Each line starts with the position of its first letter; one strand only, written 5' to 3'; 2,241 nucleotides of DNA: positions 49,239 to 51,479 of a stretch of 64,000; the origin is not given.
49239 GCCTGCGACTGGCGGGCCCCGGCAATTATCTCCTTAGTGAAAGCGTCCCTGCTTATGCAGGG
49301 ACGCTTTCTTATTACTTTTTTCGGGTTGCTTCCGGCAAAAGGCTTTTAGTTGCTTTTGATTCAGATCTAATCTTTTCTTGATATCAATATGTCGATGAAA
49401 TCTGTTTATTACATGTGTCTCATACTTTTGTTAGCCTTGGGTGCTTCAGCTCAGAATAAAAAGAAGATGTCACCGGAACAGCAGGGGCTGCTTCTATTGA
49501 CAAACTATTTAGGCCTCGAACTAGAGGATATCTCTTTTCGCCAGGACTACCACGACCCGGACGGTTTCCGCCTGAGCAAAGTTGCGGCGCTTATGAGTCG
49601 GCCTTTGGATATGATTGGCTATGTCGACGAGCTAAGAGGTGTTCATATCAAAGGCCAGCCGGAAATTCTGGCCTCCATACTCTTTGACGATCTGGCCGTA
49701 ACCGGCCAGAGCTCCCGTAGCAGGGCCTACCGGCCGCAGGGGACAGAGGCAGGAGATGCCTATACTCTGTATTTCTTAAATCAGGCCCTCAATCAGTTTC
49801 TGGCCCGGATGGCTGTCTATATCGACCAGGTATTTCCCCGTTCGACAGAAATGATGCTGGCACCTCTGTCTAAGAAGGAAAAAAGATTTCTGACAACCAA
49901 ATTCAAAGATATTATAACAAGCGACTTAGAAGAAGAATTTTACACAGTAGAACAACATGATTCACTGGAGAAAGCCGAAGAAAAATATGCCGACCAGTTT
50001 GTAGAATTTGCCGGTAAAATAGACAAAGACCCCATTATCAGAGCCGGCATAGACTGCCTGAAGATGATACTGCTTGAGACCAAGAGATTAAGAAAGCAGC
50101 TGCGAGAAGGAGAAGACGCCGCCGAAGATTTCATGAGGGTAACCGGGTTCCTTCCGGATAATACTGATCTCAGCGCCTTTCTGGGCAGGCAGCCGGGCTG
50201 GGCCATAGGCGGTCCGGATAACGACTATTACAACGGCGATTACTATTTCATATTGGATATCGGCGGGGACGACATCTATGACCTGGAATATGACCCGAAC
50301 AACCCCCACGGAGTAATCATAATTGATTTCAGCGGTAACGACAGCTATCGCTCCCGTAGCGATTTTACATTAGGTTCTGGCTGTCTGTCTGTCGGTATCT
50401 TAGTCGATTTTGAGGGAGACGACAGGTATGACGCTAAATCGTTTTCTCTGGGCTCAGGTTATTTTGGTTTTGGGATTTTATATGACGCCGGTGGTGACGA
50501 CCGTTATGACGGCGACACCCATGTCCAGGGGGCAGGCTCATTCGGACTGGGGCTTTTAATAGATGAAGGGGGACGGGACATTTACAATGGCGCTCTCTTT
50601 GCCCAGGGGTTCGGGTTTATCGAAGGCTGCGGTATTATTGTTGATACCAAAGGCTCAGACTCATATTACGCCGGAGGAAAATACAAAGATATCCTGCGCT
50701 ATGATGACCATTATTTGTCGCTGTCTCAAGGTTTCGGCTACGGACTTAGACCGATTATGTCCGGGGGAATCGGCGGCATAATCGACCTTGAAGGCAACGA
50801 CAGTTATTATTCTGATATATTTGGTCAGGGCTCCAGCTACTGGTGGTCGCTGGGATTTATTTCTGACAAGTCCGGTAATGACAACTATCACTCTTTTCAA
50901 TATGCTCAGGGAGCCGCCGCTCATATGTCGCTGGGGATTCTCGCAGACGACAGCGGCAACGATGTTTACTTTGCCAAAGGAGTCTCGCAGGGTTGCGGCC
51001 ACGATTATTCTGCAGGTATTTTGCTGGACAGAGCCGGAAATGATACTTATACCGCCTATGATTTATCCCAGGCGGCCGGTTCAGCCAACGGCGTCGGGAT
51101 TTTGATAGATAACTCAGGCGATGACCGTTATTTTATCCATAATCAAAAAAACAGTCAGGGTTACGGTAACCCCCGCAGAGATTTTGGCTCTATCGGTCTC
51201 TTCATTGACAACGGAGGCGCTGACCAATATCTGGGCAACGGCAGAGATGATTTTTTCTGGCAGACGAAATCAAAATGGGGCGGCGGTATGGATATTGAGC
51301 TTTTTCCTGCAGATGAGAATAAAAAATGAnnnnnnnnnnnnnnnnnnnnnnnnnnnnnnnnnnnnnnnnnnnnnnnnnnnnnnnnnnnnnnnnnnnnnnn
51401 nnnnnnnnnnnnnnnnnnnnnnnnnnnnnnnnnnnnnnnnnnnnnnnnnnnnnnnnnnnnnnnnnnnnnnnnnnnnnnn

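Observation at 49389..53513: Translationally coupled three-gene operon: novel 27-residue beta-solenoid exoprotein, periplasmic HEAT protein, YprB-type RNase H-like protein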

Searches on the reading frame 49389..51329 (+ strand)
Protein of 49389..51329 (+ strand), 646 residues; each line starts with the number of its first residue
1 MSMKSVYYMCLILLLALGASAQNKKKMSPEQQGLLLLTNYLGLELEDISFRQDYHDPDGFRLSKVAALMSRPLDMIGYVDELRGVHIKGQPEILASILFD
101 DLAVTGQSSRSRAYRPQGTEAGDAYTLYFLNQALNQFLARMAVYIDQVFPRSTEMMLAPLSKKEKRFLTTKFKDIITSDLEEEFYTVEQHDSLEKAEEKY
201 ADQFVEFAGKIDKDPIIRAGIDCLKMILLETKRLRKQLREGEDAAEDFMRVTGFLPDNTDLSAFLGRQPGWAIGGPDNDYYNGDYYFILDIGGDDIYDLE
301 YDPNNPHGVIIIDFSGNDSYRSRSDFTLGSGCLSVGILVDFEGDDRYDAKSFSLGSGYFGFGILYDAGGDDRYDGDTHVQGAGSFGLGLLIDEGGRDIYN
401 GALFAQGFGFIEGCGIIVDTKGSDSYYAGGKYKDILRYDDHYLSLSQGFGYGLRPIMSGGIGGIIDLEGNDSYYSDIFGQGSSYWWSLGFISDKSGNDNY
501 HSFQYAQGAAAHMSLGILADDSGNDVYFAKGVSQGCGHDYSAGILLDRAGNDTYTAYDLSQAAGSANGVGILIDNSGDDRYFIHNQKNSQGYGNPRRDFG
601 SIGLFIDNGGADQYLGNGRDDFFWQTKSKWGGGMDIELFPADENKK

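Call 3: search_protein_families(library=pfam, proteins=[window:49389-51329:+], max_evalue=0.1)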
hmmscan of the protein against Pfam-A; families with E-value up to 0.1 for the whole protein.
window:49389-51329:+ (646 aa): 0 families

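Call 4: search_protein_families(library=ncbifam, proteins=[window:49389-51329:+], max_evalue=0.1)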
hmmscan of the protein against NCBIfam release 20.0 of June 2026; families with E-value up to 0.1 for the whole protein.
window:49389-51329:+ (646 aa): 0 families

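Call 6: find_homologous_proteins(query=window:49389-51326:+, max_evalue=0.001)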
Query window:49389-51326:+ (646 aa): 2307 proteins with E <= 0.001 among 8000 candidates; the best 120 are listed.
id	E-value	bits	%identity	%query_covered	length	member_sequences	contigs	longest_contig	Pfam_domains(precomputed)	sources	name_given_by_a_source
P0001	0.0e+0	1389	93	100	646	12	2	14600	-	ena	-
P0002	0.0e+0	1386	94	100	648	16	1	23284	-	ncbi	-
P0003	0.0e+0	1046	70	98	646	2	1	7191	-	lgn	-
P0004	0.0e+0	1042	70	99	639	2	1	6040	-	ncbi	-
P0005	0.0e+0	1041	69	100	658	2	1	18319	-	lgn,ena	-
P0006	0.0e+0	1029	70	99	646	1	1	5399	-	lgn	-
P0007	0.0e+0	1024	70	97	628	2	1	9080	-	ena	-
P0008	0.0e+0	1019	69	99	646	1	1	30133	-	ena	-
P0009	0.0e+0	1018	68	99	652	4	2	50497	-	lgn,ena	-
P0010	0.0e+0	1015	69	100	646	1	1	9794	-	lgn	-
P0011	4.4e-297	1005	68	99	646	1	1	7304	-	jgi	-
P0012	3.5e-295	999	67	100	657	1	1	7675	-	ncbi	-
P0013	1.3e-293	994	68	97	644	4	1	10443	-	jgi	-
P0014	2.7e-293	993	68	97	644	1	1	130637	-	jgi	-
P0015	1.9e-292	990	68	96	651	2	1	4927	-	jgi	jgi:hypothetical protein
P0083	6.3e-271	919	62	100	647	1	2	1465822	-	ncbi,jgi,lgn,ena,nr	ncbi:MAG TPA: hypothetical protein PLF13_02665 [candidate division Zixibacteria bacterium]|nr:hypoth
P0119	1.2e-263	895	60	99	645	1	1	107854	-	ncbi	ncbi:MAG: hypothetical protein ABIE70_08530 [bacterium]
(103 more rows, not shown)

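Call 10: find_encoding_contigs(protein=P0083, flank=10000, max_places=2)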
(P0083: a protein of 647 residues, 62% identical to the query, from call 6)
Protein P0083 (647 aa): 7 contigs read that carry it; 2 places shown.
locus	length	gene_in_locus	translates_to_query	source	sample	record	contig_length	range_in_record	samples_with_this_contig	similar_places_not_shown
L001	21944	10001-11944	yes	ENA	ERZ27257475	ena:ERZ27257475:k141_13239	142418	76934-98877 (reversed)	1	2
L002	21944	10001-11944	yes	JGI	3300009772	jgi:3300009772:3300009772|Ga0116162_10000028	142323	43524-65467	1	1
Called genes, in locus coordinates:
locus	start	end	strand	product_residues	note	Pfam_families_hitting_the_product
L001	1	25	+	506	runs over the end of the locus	PF00289:Biotin_carb_N, PF02222:ATP-grasp (weak), PF02786:CPSase_L_D2, PF07478:Dala_Dala_lig_C, PF02785:Biotin_carb_C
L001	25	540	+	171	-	PF25917:BSH_RND (faint), PF25919:BSH_CusB (faint), PF00364:Biotin_lipoyl, PF25973:BSH_CzcB (faint), PF25984:BSH_YknX (faint)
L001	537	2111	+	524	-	PF01642:MM_CoA_mutase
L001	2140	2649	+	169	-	-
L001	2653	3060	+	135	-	PF00903:Glyoxalase, PF13468:Glyoxalase_3 (weak), PF13669:Glyoxalase_4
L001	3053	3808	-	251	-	-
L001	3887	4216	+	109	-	-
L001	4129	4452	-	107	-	PF03965:Penicillinase_R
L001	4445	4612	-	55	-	PF18917:LiaI-LiaF-like_TM1, PF22570:LiaF-TM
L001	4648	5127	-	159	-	PF13185:GAF_2, PF01590:GAF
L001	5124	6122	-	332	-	PF01208:URO-D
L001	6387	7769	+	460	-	PF00072:Response_reg, PF00158:Sigma54_activat, PF14532:Sigma54_activ_2, PF00004:AAA (faint), PF07728:AAA_5 (weak), PF25601:AAA_lid_14, PF02954:HTH_8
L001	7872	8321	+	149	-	PF07963:N_methyl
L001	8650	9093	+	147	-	PF07963:N_methyl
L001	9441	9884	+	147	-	PF07963:N_methyl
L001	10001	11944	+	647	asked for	-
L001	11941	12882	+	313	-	PF03130:HEAT_PBS (faint), PF02985:HEAT (faint), PF13646:HEAT_2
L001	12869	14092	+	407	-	PF13482:RNase_H_2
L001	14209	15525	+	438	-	PF08668:HDOD, PF01966:HD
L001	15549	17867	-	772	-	-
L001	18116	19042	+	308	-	PF02517:Rce1-like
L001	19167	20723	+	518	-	PF01590:GAF (weak), PF13185:GAF_2, PF00989:PAS, PF08448:PAS_4, PF12860:PAS_7 (faint), PF13188:PAS_8, PF13426:PAS_9, PF00196:GerE, +1 more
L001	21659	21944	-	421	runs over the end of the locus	PF06980:DUF1302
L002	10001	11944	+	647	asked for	-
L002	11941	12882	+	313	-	PF03130:HEAT_PBS (faint), PF02985:HEAT (faint), PF13646:HEAT_2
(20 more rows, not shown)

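Call 11: find_encoding_contigs(protein=P0119, flank=10000, max_places=2)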
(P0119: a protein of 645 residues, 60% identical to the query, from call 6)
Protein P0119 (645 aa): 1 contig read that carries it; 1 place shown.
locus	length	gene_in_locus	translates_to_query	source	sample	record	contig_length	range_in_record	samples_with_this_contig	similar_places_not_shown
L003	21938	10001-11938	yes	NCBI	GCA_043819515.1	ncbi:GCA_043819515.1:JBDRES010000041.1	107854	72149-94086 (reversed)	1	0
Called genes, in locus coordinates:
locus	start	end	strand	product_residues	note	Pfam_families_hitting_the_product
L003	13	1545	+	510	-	PF00289:Biotin_carb_N, PF02222:ATP-grasp, PF02786:CPSase_L_D2, PF07478:Dala_Dala_lig_C, PF02785:Biotin_carb_C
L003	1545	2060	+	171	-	PF25917:BSH_RND (faint), PF25973:BSH_CzcB (faint), PF00364:Biotin_lipoyl, PF25984:BSH_YknX (faint)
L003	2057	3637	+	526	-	PF01642:MM_CoA_mutase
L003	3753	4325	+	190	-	-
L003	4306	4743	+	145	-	PF00903:Glyoxalase, PF13468:Glyoxalase_3, PF13669:Glyoxalase_4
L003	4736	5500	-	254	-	-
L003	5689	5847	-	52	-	PF18917:LiaI-LiaF-like_TM1, PF22570:LiaF-TM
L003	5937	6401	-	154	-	PF01590:GAF, PF13185:GAF_2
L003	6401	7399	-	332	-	PF01208:URO-D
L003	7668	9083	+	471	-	PF00004:AAA (faint), PF00072:Response_reg, PF00158:Sigma54_activat, PF14532:Sigma54_activ_2, PF07728:AAA_5, PF25601:AAA_lid_14, PF02954:HTH_8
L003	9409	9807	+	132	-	PF07963:N_methyl (weak)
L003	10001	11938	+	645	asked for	-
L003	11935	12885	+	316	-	PF13646:HEAT_2, PF02985:HEAT (faint)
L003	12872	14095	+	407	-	PF13482:RNase_H_2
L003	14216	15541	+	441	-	PF08668:HDOD, PF01966:HD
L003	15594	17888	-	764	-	-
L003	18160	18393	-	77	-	PF11127:YgaP-like_TM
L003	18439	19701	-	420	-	-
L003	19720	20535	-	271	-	PF07044:DUF1329 (faint), PF17131:TP_0789-like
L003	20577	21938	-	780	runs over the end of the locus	PF03176:MMPL, PF02355:SecD_SecF_C (weak), PF00873:ACR_tran (weak), PF02460:Patched, PF12349:Sterol-sensing, PF03176:MMPL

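Call 13: search_solved_structures(query=A1, max_evalue=10, show_alignments=2)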
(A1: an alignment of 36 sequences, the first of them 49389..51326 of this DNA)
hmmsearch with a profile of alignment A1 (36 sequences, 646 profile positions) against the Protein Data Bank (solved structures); distinct sequences matched with E-value up to 10: 0.
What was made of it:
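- Tried and rejected: A profile of 36 homologues against all PDB sequences at E<=10 gave 0 hits (call 13).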

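Call 17: search_protein_representatives(alignment_id=A1)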
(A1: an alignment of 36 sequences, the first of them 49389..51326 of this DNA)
Query: 36 sequences, 646 profile positions. Proteins with E-value up to 0.001 (for the whole library): 3902; up to 1e-10: 3095; up to 1e-30: 1949. The best 150 are listed.
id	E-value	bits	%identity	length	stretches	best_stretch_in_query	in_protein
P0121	1.4e-249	846.4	-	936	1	12-644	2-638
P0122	1.7e-247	839.5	-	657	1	2-642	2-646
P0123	5.0e-214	728.9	-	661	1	20-636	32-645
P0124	3.8e-213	726.0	-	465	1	8-462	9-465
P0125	7.4e-184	629.2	-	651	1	26-643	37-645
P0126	1.6e-183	628.1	-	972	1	7-637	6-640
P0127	5.3e-182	623.1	-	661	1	24-636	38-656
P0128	5.9e-179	613.0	-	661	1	24-637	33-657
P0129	6.8e-173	593.0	-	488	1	160-637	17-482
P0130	1.4e-172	592.0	-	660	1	27-640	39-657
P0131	6.0e-169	580.0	-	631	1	4-637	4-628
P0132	2.8e-163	561.3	-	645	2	152-640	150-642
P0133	1.9e-160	551.9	-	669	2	141-633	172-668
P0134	1.1e-159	549.4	-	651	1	37-645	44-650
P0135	3.8e-156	537.7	-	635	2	157-635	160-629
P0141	1.1e-145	503.1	-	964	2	258-638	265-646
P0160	7.1e-129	447.6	-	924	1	20-633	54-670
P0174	3.3e-122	425.5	-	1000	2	153-638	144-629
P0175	1.7e-121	423.2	-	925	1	29-638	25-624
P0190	1.1e-115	403.9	-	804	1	149-632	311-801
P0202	3.8e-114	398.9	-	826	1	150-629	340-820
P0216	4.8e-112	391.9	-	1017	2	270-634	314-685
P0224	5.8e-111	388.4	-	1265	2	244-635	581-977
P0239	7.3e-108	378.1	-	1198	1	205-641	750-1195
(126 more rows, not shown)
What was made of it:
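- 49389..51329 (+): g1: exported protein of 646 aa. It has a signal peptide, an N-terminal helical domain and an acidic β-solenoid with a 26-27-residue repeat. It is the founding core of an unannotated family. More than 2,300 homologues (call 6) and 3,902 representatives at 50% identity (call 17).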

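Call 18: search_protein_families(library=pfam, proteins=[P0121, P0126, P0141, P0160, P0174, P0224, P0239, P0190, P0202, P0216], max_evalue=0.01)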
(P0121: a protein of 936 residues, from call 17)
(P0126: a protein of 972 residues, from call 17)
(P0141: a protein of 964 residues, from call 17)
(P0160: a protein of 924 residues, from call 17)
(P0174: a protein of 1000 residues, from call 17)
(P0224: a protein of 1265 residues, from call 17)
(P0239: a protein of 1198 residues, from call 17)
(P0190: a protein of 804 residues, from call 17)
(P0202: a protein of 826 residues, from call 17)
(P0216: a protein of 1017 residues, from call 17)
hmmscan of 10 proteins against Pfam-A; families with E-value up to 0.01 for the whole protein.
P0121 (936 aa): 5 families
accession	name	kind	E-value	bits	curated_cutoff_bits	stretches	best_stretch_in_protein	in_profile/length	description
PF13646.12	HEAT_2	-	8e-25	87.4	27.7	2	754-826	2-75/88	HEAT repeats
PF03130.22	HEAT_PBS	-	1.3e-09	38.1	20.9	0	798-824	1-27/27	PBS lyase HEAT-like repeat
PF02985.28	HEAT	-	5.5e-07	29.7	23.5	0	754-779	3-28/31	HEAT repeat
PF13513.12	HEAT_EZ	-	0.0002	22.2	27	0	788-809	34-55/55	HEAT-like repeat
PF01602.26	Adaptin_N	-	0.00046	19.3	37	0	843-885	79-121/524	Adaptin N terminal region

P0126 (972 aa): 5 families
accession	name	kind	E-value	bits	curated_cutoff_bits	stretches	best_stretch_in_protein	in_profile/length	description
PF13646.12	HEAT_2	-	3.1e-29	101.5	27.7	3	787-870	3-88/88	HEAT repeats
PF03130.22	HEAT_PBS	-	9.1e-14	50.8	20.9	1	830-856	1-27/27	PBS lyase HEAT-like repeat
PF02985.28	HEAT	-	3.9e-12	45.7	23.5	1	848-875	3-30/31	HEAT repeat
PF13513.12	HEAT_EZ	-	2.5e-05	25.1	27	0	782-809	27-54/55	HEAT-like repeat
PF00514.29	Arm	-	0.00021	21.6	20.6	0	784-809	13-38/41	Armadillo/beta-catenin-like repeat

P0141 (964 aa): 7 families
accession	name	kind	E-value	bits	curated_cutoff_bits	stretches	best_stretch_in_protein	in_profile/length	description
PF13646.12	HEAT_2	-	2.5e-28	98.6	27.7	3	890-962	17-88/88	HEAT repeats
PF02985.28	HEAT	-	1.7e-16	59.2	23.5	2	774-800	2-28/31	HEAT repeat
PF03130.22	HEAT_PBS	-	2.5e-07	31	20.9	0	788-814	1-27/27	PBS lyase HEAT-like repeat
PF13513.12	HEAT_EZ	-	2.6e-06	28.2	27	1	786-829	1-54/55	HEAT-like repeat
PF12717.13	Cnd1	-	5.4e-05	23.7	26.4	1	805-872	23-87/162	non-SMC mitotic condensation complex subunit 1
PF24714.1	TOR1L1_N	-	0.003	17.4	43.3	0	773-803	212-242/281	TORTIFOLIA1 N-terminal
PF00514.29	Arm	-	0.0061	17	20.6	0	804-828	13-37/41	Armadillo/beta-catenin-like repeat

P0160 (924 aa): 3 families
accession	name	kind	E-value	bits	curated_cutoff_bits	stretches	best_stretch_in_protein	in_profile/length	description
PF13646.12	HEAT_2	-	1.1e-19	71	27.7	2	834-899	5-72/88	HEAT repeats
PF03130.22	HEAT_PBS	-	4e-05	24.2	20.9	0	786-800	5-19/27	PBS lyase HEAT-like repeat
PF02985.28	HEAT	-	0.00015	22.1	23.5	0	863-884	4-25/31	HEAT repeat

P0174 (1000 aa): 3 families
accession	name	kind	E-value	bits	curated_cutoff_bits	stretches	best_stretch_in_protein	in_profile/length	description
PF13646.12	HEAT_2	-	2.4e-21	76.3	27.7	3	756-834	8-88/88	HEAT repeats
PF02985.28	HEAT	-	3.6e-09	36.5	23.5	0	811-835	2-26/31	HEAT repeat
PF13513.12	HEAT_EZ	-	4.4e-07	30.7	27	2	824-877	2-54/55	HEAT-like repeat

P0224 (1265 aa): 7 families
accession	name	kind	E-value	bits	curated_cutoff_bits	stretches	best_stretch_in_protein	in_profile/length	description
PF01872.23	RibD_C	-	3.5e-36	125.3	24.1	1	142-345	1-195/197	RibD C-terminal domain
PF00383.29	dCMP_cyt_deam_1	-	1.2e-16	60.8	25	1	2-95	9-102/102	Cytidine and deoxycytidylate deaminase zinc-binding region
PF13646.12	HEAT_2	-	7.2e-15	55.5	27.7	2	1110-1181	14-87/88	HEAT repeats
PF02985.28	HEAT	-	7.3e-12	44.8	23.5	1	1097-1125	1-29/31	HEAT repeat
PF14437.12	MafB19-deam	-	5e-11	43.1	27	1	17-133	21-137/142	MafB19-like deaminase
PF18785.7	Inv-AAD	-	5.8e-07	29.9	26.5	1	51-117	44-114/129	Invertebrate-AID/APOBEC-deaminase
PF13513.12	HEAT_EZ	-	0.0011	19.9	27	0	1118-1151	20-53/55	HEAT-like repeat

P0239 (1198 aa): 5 families
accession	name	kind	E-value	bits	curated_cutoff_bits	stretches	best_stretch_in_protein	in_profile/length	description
PF03417.21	AAT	-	7.9e-25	88.3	23.2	1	148-332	5-185/225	Acyl-coenzyme A:6-aminopenicillanic acid acyl-transferase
PF13180.12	PDZ_2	-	1.7e-09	38.2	27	1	452-546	3-77/80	PDZ domain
PF17820.7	PDZ_6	-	1.6e-06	28.2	27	1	477-508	2-33/54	PDZ domain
PF02275.23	CBAH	-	9.7e-06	25.9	20.4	1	146-288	8-175/316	Linear amide C-N hydrolases, choloylglycine hydrolase family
PF00595.29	PDZ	-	0.00054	20.7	23.2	1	467-507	23-59/81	PDZ domain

P0190 (804 aa): 3 families
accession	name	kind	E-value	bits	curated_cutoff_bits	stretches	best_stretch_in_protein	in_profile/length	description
PF00595.29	PDZ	-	0.00014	22.6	23.2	1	64-116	8-52/81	PDZ domain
PF13180.12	PDZ_2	-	0.00022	21.9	27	1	90-161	13-78/80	PDZ domain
PF17820.7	PDZ_6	-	0.00043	20.4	27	1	97-115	6-24/54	PDZ domain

P0202 (826 aa): 4 families
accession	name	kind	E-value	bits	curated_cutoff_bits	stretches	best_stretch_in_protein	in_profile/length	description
PF17820.7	PDZ_6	-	7.5e-08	32.4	27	1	120-146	2-28/54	PDZ domain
PF00595.29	PDZ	-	8.1e-07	29.8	23.2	1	107-146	23-55/81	PDZ domain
PF13180.12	PDZ_2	-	2.5e-06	28.1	27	1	113-190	12-80/80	PDZ domain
PF19805.5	DUF6288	-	0.00093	18.9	26.3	1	117-191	2-77/402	Family of unknown function (DUF6288)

P0216 (1017 aa): 4 families
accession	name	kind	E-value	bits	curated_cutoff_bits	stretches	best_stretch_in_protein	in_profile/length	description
PF13646.12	HEAT_2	-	2.3e-19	69.9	27.7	3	836-917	2-87/88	HEAT repeats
PF02985.28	HEAT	-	1.8e-09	37.4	23.5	0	895-921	2-28/31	HEAT repeat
PF03130.22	HEAT_PBS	-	1.8e-07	31.4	20.9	1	878-904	1-27/27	PBS lyase HEAT-like repeat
PF13513.12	HEAT_EZ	-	0.00022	22.1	27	0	801-829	27-55/55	HEAT-like repeat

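Call 23: predict_structure(alignment_id=A1)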
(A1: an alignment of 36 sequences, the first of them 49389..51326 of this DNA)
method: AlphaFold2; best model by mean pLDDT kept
length: 646 residues; sequences in the alignment: 36
mean_pLDDT: 84.1   pTM: 0.87
mean pLDDT of the five models: 84.1, 81.5, 80.7, 73.7, 73.5
residues with pLDDT >= 90: 322; 70-90: 219; 50-70: 73; < 50: 32
segments of 3 or more residues with pLDDT < 50: 20-25, 431-453, 644-646
pLDDT, mean of each block of 10 residues (from residue 1): 78 70 64 94 87 66 90 95 91 96 88 86 77 92 95 94 86 63 67 72 83 95 97 88 73 76 89 94 97 95 90 97 90 95 92 84 96 77 88 93 63 90 83 40 37 57 94 83 84 96 87 91 94 88 95 91 87 96 86 65 93 91 87 88 51
secondary structure, 60 per line:
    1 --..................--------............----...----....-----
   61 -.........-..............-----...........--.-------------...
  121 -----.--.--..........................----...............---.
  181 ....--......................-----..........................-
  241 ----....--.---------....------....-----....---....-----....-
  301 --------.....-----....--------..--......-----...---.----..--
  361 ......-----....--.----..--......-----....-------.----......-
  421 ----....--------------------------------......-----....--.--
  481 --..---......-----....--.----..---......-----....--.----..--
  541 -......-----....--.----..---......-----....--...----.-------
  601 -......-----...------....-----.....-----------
elements in order: H3-20 H29-40 H52-55 H63-70 H72-85 H91-101 H132-157 H162-176 H180-184 H187-208 H214-239 H245-248 E271-274 E280-283 E287-290 E296-299 E309-313 E319-322 E335-340 E346-348 E361-366 E372-375 E387-392 E398-401 E414-419 E425-428 E461-466 E472-475 E488-493 E499-502 E515-520 E526-529 E542-547 E553-556 E569-574 E580-583 E602-607 E613-615 E622-625 E631-635
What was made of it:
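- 49389..51329 (+): AF2 model has pLDDT 84 and pTM 0.87 (call 23).
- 49452..50186 (+): g1 N-terminal helical domain (aa 22-266), including the conserved motif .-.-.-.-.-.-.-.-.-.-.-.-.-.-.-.. Helices span residues 29-248 in the model (call 23).
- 50187..51296 (+): g1 β-solenoid (aa 267-636). It has 12 canonical coils of h-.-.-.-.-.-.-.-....(S/A)-Q-G-x-G...G-h-h plus degenerate capping coils. Net charge is -32 and pI 4.2. Call 23 (strand pattern).
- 50679..50747 (+): Conserved insert between coils 6 and 7 (aa 431-453, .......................). Confidence is low in the g1 model, but the sequence is highly conserved. pLDDT <50 for residues 431-453 (call 23).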
